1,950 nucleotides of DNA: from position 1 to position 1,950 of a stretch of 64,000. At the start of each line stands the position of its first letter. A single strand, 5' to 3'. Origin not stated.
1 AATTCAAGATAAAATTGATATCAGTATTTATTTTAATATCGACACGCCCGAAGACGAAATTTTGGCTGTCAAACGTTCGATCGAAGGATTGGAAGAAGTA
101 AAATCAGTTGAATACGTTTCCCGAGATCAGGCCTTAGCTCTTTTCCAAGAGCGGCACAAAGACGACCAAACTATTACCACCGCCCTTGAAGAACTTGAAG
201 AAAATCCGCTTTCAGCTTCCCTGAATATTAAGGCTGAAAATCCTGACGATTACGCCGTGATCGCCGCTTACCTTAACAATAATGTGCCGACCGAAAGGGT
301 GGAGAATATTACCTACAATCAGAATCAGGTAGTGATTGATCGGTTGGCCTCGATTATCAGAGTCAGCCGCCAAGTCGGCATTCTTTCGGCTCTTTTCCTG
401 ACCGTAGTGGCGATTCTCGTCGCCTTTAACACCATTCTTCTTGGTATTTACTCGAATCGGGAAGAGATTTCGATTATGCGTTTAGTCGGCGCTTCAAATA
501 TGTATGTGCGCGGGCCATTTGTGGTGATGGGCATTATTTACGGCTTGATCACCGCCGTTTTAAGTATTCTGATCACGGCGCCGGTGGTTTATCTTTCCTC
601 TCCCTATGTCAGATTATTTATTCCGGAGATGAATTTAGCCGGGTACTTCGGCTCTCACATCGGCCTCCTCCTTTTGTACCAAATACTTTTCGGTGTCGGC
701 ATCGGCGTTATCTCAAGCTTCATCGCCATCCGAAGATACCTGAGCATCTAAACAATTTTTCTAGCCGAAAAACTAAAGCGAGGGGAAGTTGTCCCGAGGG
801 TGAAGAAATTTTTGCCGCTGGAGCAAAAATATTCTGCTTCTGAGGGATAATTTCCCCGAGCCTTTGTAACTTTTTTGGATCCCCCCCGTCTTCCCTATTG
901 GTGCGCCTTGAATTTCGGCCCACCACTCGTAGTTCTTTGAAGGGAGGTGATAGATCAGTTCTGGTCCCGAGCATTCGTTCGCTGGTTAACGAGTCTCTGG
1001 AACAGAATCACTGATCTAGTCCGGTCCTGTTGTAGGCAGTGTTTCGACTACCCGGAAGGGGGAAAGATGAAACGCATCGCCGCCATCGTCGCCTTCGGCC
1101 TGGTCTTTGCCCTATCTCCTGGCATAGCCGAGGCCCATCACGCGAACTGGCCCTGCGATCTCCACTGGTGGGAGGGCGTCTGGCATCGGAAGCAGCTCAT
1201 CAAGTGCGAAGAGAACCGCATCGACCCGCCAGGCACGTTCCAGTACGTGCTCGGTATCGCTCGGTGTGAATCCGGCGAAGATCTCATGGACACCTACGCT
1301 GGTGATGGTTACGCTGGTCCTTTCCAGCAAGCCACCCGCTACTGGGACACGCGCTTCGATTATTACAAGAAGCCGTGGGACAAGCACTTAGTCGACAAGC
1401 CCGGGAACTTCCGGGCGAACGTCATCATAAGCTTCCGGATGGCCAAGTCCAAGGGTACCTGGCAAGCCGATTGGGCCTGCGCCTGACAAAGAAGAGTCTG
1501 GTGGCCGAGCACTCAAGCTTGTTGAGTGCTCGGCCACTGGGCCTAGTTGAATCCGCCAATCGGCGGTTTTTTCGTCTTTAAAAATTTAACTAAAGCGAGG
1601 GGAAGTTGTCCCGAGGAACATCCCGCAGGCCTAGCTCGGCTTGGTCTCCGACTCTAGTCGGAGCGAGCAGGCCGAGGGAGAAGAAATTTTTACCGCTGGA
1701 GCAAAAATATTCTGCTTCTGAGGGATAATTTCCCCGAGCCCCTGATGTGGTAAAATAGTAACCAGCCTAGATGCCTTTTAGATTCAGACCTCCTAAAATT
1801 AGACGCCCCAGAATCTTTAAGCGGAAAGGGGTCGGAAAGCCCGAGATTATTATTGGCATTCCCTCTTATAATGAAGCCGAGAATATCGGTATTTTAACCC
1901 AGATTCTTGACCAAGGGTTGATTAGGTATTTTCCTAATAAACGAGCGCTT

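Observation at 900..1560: High-GC secreted Rpf-like transglycosylase cassette bracketed by R1 repeats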

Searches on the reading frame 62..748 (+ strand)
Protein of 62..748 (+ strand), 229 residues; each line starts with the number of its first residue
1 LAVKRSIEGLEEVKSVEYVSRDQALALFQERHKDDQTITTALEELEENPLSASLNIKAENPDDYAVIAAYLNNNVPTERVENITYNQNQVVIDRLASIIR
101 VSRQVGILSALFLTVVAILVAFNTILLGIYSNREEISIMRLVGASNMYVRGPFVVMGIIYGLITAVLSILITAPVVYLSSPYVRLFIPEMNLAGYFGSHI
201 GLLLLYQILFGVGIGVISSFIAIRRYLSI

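Call 5: search_protein_families(library=pfam, proteins=[window:62-748:+], max_evalue=1)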
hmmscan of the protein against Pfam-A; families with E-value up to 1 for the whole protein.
window:62-748:+ (229 aa): 2 families
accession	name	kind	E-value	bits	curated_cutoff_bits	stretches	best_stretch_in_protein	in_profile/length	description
PF18075.7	FtsX_ECD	-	1e-13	52.2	23.5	1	2-74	18-90/96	FtsX extracellular domain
PF02687.27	FtsX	-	1.8e-11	44.5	25.5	1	108-228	2-117/120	FtsX-like permease C-terminal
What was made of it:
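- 62..751 (+): 3' part of ftsX (the window starts inside the gene); left flank of the insertion site. Pfam FtsX_ECD 1e-13 and FtsX 1.8e-11 (call 5).
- On Repeat-bracketed mobile cassette (composite transposon, integrated element with att repeats): The neighbours are ftsX and a glycosyltransferase (call 5).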

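Call 56: find_related_loci(query=window:62-748:+, collection=metagenome_contigs, flank=5000)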
Query window:62-748:+ (229 aa) in metagenome_contigs; peptide patterns used: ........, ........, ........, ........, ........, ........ (x = any residue, [..] = any of these).
187 stretches matched a pattern; 40 encode a relative of the query (tblastn E <= 1e-3); 40 distinct loci.
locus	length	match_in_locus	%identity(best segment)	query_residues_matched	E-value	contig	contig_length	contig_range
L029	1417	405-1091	91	1-229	2e-149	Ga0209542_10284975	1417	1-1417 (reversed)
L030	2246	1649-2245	90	1-199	5e-125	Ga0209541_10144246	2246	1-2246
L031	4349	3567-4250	73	1-228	5e-114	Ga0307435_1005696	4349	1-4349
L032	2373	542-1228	75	1-229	1e-118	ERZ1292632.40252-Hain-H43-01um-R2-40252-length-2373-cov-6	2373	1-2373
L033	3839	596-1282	74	1-229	7e-114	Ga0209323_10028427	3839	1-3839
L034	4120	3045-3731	73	1-229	6e-113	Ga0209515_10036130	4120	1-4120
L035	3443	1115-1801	73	1-229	1e-113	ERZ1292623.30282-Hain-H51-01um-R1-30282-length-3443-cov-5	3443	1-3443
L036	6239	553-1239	73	1-229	1e-110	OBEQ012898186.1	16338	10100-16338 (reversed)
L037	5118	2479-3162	72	1-228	7e-111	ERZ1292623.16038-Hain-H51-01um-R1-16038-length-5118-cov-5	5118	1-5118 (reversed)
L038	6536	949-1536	77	1-229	1e-109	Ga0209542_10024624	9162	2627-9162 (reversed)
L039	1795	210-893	73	1-228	2e-111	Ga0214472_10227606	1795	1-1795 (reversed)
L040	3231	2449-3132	73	1-228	3e-107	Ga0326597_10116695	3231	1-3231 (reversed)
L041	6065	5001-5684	74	1-228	4e-100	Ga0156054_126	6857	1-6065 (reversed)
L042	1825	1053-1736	72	1-228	7e-100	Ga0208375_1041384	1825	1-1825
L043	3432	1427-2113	59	1-229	4e-87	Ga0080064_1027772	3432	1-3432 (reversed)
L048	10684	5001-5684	74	1-228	4e-100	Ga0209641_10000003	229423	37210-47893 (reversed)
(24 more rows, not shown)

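Call 93: search_protein_families(library=pfam, proteins=[L048:5992-6360:+, L037:3644-4036:+, L037:3190-3618:+], max_evalue=0.01)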
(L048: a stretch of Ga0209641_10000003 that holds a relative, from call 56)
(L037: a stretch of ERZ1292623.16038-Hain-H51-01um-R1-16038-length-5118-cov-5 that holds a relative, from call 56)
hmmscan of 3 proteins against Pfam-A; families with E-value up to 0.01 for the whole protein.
L048:5992-6360:+ (123 aa): 0 families

L037:3644-4036:+ (131 aa): 0 families

L037:3190-3618:+ (143 aa): 0 families

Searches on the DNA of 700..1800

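Call 17: search_rna_families(source=window, start=700, end=1800, threshold=evalue, max_evalue=10)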
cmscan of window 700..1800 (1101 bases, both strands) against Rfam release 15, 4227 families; matches with E-value up to 10: 5.
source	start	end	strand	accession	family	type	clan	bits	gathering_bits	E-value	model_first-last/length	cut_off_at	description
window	1487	1550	+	RF04085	mir-1271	Gene; miRNA;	-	22.6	80.5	0.03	1-77/77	no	mir-1271 microRNA precursor family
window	1502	1536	-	RF01033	mir-767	Gene; miRNA;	-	20.9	90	0.27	27-61/86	no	mir-767 microRNA precursor family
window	778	861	+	RF04125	MIR9408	Gene; miRNA;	-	20.3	90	0.47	1-117/117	no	MIR9408 microRNA precursor family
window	1674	1700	+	RF04357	Plastid-ndhA-ndhB-2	Intron;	CL00155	13.7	53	9.7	1-41/41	no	Plastid-ndhA-ndhB-2 group II-D5 intron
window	700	765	+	RF02849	Ysr197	Gene; sRNA;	-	12.2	167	3.1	186-254/254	5'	Yersinia sRNA 197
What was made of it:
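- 863..1066 (+): Conserved 5' leader of the gene. It contains a long hairpin (951-1018), a second hairpin (1039-1075) pairing GUGUUUCG with the start region UGAAACGC, and a Shine-Dalgarno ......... (1054-1062). No Rfam family, including ydaO, at E <= 10 (call 17).
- Tried and rejected: There is no ydaO/c-di-AMP riboswitch, which controls some actinobacterial rpf genes (own knowledge) (call 17).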
